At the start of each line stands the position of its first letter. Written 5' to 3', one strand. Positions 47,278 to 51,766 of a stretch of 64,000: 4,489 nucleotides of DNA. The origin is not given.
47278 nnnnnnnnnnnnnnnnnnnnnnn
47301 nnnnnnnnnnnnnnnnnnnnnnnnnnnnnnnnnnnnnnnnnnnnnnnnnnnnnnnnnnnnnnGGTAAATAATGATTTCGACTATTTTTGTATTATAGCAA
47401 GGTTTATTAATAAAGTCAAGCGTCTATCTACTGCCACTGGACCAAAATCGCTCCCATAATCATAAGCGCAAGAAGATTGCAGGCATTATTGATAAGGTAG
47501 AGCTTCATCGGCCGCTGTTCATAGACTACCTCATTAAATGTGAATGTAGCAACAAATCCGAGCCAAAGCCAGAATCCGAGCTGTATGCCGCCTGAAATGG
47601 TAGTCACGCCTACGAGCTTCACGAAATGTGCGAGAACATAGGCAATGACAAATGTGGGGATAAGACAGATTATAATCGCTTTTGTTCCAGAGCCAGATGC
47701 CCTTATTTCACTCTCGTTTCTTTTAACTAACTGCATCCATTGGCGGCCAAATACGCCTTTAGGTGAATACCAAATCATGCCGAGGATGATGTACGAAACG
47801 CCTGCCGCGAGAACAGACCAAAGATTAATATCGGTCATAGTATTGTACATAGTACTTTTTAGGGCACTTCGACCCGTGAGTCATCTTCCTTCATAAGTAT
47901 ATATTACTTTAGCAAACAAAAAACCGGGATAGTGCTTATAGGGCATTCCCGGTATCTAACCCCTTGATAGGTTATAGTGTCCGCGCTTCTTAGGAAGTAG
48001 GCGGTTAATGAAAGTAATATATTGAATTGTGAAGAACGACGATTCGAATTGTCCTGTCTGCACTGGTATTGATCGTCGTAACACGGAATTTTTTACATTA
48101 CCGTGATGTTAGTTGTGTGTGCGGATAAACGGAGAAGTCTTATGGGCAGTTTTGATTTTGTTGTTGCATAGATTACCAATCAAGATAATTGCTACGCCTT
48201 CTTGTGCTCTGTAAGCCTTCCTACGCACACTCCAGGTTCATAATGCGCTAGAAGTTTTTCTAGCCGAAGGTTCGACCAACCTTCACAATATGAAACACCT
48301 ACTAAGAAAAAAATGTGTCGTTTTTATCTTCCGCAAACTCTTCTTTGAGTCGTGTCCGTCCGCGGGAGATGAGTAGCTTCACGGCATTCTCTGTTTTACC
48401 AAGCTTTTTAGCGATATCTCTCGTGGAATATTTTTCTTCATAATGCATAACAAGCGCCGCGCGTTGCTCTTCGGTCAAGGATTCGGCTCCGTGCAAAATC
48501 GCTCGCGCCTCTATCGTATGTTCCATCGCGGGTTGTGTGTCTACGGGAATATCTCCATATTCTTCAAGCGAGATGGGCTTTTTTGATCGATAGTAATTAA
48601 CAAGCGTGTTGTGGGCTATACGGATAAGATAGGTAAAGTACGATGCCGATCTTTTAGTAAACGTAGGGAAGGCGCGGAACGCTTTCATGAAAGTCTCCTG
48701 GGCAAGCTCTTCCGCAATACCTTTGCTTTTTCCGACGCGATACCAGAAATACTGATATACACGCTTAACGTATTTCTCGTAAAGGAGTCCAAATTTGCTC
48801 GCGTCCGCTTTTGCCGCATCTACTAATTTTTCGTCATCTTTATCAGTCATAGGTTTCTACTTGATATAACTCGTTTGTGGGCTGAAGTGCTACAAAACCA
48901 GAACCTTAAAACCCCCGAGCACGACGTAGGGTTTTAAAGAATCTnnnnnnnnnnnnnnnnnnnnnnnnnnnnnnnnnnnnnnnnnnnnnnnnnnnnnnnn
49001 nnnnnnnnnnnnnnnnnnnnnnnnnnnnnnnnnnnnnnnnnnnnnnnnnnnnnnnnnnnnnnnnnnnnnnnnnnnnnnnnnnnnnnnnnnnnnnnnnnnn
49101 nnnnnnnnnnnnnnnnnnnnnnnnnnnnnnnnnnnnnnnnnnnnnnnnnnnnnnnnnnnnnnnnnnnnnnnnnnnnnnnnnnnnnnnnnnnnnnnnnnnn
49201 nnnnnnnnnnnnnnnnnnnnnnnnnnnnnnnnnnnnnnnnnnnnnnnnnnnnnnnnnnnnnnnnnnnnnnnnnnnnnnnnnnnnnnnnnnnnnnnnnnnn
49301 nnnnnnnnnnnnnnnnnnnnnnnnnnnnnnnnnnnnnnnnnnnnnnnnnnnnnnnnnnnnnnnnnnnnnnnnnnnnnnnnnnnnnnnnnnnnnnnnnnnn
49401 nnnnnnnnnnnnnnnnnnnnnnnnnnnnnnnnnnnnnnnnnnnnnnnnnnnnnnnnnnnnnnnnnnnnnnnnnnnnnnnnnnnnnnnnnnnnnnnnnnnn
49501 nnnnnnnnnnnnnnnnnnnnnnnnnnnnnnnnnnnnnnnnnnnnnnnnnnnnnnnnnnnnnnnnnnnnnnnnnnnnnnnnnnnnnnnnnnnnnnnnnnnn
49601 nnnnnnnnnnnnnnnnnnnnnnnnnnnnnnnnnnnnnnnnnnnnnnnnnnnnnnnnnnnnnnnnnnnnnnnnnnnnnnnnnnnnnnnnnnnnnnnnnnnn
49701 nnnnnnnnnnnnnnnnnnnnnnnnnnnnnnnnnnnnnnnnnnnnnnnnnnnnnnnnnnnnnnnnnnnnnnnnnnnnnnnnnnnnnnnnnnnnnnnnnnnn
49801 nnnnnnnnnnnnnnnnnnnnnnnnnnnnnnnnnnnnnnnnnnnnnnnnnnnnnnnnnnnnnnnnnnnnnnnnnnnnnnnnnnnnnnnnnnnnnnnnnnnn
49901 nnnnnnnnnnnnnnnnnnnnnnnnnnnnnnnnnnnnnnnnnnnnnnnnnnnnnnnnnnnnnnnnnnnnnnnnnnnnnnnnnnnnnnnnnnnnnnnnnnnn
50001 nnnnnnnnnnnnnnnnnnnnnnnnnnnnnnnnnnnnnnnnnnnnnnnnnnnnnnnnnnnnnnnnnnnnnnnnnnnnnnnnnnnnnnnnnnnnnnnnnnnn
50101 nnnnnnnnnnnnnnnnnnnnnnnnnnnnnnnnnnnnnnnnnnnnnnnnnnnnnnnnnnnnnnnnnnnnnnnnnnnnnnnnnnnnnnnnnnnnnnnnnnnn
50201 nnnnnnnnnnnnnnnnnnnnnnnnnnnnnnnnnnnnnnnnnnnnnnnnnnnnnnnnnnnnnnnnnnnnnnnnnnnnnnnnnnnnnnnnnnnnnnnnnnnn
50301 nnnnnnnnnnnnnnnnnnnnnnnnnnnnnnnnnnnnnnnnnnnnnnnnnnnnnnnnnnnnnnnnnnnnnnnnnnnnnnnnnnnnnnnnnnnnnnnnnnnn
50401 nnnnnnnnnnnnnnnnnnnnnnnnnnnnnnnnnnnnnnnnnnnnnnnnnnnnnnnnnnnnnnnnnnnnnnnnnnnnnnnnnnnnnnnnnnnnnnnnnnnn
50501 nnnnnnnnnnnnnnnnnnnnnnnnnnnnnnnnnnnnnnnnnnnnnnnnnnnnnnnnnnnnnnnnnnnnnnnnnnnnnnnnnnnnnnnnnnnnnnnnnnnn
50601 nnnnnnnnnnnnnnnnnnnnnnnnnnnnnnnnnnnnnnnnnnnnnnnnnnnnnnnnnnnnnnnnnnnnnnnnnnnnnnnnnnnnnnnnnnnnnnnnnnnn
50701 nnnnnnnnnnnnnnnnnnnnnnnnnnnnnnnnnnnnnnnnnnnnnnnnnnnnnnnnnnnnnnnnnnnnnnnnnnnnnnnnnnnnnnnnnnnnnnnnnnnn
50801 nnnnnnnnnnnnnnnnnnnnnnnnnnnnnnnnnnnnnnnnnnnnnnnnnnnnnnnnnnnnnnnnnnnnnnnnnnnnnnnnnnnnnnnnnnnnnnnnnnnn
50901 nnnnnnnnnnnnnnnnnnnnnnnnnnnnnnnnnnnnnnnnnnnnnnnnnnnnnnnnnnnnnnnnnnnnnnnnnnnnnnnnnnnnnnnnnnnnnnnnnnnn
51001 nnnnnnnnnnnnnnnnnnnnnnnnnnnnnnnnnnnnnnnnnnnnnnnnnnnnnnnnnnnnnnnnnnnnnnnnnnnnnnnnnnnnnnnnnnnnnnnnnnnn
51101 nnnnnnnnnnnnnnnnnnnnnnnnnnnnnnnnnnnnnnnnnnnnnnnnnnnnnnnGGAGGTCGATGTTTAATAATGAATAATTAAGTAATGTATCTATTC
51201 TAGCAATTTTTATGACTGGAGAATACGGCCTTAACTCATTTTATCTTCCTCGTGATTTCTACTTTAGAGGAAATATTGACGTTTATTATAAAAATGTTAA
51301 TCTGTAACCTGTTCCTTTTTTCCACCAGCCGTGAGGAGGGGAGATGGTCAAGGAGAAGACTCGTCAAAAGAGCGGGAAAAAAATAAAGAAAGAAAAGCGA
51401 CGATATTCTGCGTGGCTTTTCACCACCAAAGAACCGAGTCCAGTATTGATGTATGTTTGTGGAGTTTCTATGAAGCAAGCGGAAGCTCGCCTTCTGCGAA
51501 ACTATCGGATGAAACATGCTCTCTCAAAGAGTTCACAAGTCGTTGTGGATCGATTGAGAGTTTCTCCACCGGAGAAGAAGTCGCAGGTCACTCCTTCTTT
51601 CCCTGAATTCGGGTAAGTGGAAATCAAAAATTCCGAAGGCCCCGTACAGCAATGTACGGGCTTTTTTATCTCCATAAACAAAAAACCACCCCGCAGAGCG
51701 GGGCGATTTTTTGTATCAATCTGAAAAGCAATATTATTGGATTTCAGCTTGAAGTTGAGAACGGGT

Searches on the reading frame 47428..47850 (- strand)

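Call 47: search_protein_families(library=pfam, proteins=[window:47428-47850:-], max_evalue=0.01)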
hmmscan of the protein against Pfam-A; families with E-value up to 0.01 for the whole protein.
window:47428-47850:- (140 aa): 1 family
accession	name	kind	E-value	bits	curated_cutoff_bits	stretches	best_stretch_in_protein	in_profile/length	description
PF08570.15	DUF1761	-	1.4e-30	106.5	31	1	11-136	1-122/123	Protein of unknown function (DUF1761)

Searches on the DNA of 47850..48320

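Call 73: search_rna_families(source=window, start=47850, end=48320, threshold=evalue, max_evalue=1)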
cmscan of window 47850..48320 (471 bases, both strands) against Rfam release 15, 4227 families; matches with E-value up to 1: 0.
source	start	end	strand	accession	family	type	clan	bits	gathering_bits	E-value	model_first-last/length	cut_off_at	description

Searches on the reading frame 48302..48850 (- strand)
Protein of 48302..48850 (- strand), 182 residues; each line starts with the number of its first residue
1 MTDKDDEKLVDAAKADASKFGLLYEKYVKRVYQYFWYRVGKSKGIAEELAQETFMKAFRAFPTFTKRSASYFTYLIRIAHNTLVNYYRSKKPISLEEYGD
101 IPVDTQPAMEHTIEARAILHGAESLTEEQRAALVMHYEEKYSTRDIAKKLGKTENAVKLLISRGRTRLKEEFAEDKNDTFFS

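Call 3: search_protein_families(library=pfam, proteins=[window:48302-48850:-], max_evalue=0.1)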
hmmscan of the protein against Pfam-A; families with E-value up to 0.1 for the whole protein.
window:48302-48850:- (182 aa): 8 families
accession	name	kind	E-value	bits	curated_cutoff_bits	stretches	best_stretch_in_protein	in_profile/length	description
PF04542.20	Sigma70_r2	-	8.9e-14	51.5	24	1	23-91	1-69/71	Sigma-70 region 2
PF08281.18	Sigma70_r4_2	-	1.1e-13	51.1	25.7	1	118-168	4-54/54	Sigma-70, region 4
PF04545.22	Sigma70_r4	-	5e-09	36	24.1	1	123-170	3-50/50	Sigma-70, region 4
PF13384.12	HTH_23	-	2.2e-05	24.6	24.6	1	125-163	2-40/50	Homeodomain-like domain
PF04297.20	UPF0122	-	0.0071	17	22.7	1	123-168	16-61/101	Putative helix-turn-helix protein, YlxM / p13 like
PF13936.12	HTH_38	-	0.021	15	27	1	125-152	5-32/44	Helix-turn-helix domain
PF18024.7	HTH_50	-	0.026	14.7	27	1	127-157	10-40/50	Helix-turn-helix domain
PF08531.16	Bac_rhamnosid_N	-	0.099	12.9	25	0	137-176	39-78/172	Alpha-L-rhamnosidase N-terminal domain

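Call 4: search_protein_families(library=ncbifam, proteins=[window:48302-48850:-], max_evalue=0.1)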
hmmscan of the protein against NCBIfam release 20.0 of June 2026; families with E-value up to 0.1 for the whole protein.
window:48302-48850:- (182 aa): 94 families (the best 25 are shown)
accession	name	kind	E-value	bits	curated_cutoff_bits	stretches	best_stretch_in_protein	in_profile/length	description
TIGR02952.1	Sig70_famx2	equivalog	5.3e-27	94.8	206.45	1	12-169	5-167/170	ECF subfamily RNA polymerase sigma factor, BldN family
TIGR02937.1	sigma70-ECF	superfamily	6.1e-23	81.3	42.9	1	22-171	5-164/165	sigma-70 family RNA polymerase sigma factor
TIGR02950.1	SigM_subfam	subfamily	1.7e-22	79.9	147.95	1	23-170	5-156/159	RNA polymerase sigma factor, SigM family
NF004113.0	PRK05602.1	equivalog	2.8e-22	79.4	208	1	3-178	30-207/211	RNA polymerase sigma factor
TIGR02985.1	Sig70_bacteroi1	subfamily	9.7e-20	71.4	126.4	1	19-171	2-161/162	RNA polymerase sigma-70 factor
NF009166.1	PRK12513.1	equivalog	8e-18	64.8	206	1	3-176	6-190/193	RNA polymerase sigma factor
NF009190.0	PRK12538.1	equivalog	8.8e-18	64.8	303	1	3-178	48-225/233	RNA polymerase sigma factor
NF058625.1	sigma_PG0214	equivalog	5.4e-17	62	130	1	35-178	20-167/170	GFO_1088 family ECF-type sigma factor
TIGR02983.1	SigE-fam_strep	subfamily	6.8e-17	61.8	141.55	1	19-175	7-161/162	SigE family RNA polymerase sigma factor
NF007216.0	PRK09638.1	equivalog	1.2e-16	60.9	194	1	4-175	3-177/180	RNA polymerase sigma factor SigY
NF007228.0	PRK09646.1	subfamily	1.5e-16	60.6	226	1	5-171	17-189/194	ECF RNA polymerase sigma factor SigK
NF006930.0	PRK09415.1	subfamily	1.7e-16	60.5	198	1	23-174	21-177/179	RNA polymerase factor sigma C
NF006089.0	PRK08241.1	subfamily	1.9e-15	56.8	240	2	4-92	8-94/343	RNA polymerase subunit sigma-70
TIGR02959.1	SigZ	equivalog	2.4e-15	56.8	168.65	1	25-173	2-149/170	RNA polymerase sigma factor SigZ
NF007226.0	PRK09644.1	equivalog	3.8e-15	56.3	199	1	23-177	6-164/166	RNA polymerase sigma factor SigM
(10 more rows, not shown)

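Call 19: find_homologous_proteins(query=window:48302-48850:-, max_evalue=1e-10)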
Query window:48302-48850:- (182 aa): 5 proteins with E <= 1e-10 among 142 candidates.
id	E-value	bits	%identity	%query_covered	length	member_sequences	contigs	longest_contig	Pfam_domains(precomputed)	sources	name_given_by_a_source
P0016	2.1e-113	394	100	100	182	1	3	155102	PF13384.13,PF04545.23,PF04542.21,PF08281.19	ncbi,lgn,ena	ncbi:MAG: RNA polymerase sigma factor [Patescibacteria group bacterium]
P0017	6.9e-45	171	48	92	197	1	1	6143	PF04545.23,PF04542.21,PF08281.19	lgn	-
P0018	1.1e-40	157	47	91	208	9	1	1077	PF04545.23,PF04542.21,PF08281.19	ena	-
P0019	8.1e-39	151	45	91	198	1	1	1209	PF04545.23,PF04542.21,PF08281.19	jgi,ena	-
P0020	1.3e-36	144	43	90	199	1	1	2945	PF04545.23,PF04542.21,PF08281.19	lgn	-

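Call 21: find_encoding_contigs(protein=P0017, flank=8000, max_places=3)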
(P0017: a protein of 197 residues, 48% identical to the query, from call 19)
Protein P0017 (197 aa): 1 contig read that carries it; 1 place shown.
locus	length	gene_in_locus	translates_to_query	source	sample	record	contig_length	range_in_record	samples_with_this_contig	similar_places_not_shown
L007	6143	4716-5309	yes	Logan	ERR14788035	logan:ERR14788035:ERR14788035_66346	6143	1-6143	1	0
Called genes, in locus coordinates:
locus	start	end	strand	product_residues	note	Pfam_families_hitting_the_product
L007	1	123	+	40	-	?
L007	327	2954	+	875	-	PF13191:AAA_16 (faint), PF05673:DUF815 (faint), PF23569:NBD_SMAX1 (weak), PF17871:AAA_lid_9, PF00004:AAA (weak), PF07724:AAA_2, PF07728:AAA_5, PF10431:ClpB_D2-small, +2 more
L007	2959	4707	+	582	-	PF14716:HHH_8, PF14520:HHH_5 (weak), PF14791:DNA_pol_B_thumb, PF02811:PHP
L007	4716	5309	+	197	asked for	PF04542:Sigma70_r2, PF08281:Sigma70_r4_2, PF04545:Sigma70_r4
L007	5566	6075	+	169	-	PF00011:HSP20, PF17886:ArsA_HSP20 (weak)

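Call 22: find_encoding_contigs(protein=P0020, flank=8000, max_places=3)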
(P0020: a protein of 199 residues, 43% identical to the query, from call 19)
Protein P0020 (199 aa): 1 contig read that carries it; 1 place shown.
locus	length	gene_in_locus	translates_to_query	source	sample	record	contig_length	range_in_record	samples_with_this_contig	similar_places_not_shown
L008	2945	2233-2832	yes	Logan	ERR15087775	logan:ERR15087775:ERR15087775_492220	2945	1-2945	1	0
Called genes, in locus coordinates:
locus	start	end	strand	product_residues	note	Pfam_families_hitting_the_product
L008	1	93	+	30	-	?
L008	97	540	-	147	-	-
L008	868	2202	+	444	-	PF00239:Resolvase, PF07508:Recombinase, PF13408:Zn_ribbon_recom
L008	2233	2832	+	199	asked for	PF04542:Sigma70_r2, PF08281:Sigma70_r4_2, PF04545:Sigma70_r4 (weak)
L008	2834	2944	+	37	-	?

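Call 39: find_related_loci(query=A2, collection=metagenome_contigs, flank=6000)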
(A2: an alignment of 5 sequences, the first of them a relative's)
Query A2 (182 aa) in metagenome_contigs; peptide patterns used: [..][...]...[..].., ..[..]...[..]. (x = any residue, [..] = any of these).
309 stretches matched a pattern; 81 encode a relative of the query (tblastn E <= 1e-3); the best 80 are kept; 79 distinct loci.
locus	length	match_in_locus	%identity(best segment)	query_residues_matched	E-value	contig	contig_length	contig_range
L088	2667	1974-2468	47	4-168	7e-49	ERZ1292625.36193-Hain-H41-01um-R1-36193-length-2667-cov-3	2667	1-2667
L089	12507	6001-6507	48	1-170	9e-48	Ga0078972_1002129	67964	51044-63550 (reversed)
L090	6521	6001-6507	45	1-168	1e-46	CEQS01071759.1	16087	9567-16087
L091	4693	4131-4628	44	3-168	7e-46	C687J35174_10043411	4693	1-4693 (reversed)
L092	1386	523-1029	44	1-168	2e-47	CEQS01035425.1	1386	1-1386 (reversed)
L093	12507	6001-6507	40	3-171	2e-45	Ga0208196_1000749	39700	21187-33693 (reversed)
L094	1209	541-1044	45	3-168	2e-47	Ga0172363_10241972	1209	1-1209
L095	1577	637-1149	42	3-173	4e-46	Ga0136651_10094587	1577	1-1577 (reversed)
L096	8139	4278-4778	42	5-170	1e-44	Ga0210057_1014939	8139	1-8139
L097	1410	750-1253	46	3-168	9e-46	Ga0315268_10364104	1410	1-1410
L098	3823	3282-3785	42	3-168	2e-44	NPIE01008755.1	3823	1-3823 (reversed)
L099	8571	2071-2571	44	5-168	3e-44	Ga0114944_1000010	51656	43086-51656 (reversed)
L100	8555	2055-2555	44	5-168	3e-44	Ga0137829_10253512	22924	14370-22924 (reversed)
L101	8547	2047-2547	44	5-168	3e-44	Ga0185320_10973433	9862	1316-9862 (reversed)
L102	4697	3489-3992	42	3-168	2e-43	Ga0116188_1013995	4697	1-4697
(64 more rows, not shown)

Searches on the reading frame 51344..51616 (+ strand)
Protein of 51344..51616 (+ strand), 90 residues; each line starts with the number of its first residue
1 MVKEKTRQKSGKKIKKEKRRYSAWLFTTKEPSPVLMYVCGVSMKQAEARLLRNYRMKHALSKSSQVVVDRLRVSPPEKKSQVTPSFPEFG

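Call 47: search_protein_families(library=pfam, proteins=[window:51344-51616:+], max_evalue=0.01)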
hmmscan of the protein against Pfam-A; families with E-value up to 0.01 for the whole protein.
window:51344-51616:+ (90 aa): 0 families
